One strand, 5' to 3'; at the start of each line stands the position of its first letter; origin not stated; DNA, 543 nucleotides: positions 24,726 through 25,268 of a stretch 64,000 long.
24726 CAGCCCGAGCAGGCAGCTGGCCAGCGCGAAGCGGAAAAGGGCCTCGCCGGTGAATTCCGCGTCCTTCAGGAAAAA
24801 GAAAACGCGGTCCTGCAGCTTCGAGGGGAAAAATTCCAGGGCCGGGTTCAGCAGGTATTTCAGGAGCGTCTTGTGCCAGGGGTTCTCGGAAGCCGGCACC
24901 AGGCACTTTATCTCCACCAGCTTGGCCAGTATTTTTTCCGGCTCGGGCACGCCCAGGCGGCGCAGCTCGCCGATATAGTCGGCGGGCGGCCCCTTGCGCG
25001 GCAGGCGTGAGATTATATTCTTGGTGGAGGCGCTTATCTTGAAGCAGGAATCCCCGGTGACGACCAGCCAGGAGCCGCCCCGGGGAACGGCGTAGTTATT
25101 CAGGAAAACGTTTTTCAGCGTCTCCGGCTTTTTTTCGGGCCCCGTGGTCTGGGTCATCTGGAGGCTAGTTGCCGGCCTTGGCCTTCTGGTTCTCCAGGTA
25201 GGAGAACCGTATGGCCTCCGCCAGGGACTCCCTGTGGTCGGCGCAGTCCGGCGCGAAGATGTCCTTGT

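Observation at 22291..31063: Radical-SAM RiPP-like island: three rSAM enzymes, an RRE-fused S2P protease, an orphan 557-aa protein and four precursor genes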

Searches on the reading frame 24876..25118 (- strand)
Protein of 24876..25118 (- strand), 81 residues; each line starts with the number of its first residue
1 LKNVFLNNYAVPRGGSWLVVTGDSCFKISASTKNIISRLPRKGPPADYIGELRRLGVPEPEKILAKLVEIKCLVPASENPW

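Call 66: search_solved_structures(query=A8, max_evalue=10, show_alignments=2)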
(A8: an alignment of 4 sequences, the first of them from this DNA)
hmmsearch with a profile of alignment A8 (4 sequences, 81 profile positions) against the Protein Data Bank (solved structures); distinct sequences matched with E-value up to 10: 1.
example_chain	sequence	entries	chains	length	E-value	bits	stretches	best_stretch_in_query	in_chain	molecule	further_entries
5cwb_A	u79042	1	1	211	0.15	15.8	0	32-56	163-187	Designed helical repeat protein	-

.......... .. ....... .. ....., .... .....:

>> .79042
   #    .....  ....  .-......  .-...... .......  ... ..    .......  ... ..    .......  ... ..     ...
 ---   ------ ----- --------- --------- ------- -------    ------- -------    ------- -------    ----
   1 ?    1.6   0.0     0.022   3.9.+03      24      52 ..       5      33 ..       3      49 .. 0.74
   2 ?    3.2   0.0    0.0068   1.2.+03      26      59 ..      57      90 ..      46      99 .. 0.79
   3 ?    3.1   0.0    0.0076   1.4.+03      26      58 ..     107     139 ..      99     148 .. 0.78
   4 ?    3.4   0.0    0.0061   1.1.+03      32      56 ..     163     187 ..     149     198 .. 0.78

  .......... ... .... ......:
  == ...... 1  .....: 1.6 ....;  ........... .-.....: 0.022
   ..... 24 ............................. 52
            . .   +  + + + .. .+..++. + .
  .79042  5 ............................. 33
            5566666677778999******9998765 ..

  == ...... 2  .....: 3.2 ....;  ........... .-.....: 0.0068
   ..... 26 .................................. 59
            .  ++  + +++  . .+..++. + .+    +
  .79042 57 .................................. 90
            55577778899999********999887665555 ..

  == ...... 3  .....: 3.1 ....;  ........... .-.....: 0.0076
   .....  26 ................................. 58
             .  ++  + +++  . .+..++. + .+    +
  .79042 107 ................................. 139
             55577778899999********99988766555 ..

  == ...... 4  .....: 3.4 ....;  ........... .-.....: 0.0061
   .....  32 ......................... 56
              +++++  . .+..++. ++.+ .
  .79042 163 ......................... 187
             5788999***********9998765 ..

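Call 68: search_protein_families(library=pfam, alignment_id=A8, max_evalue=10)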
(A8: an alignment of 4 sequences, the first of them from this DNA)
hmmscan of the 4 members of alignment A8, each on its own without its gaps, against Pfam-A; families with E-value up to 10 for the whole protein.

A. member 1, seq(81 aa): 1 family
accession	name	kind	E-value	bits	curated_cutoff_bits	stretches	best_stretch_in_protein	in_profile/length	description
PF22511.2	PBP2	-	0.016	15.4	27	1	50-69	25-44/63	PolB1 Binding Protein 2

B. families by the number of members that match (of 4 scanned): 2 families
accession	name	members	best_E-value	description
PF22511.2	PBP2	2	0.013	PolB1 Binding Protein 2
PF09071.16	Alpha-amyl_C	1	0.054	Alpha-amylase, C terminal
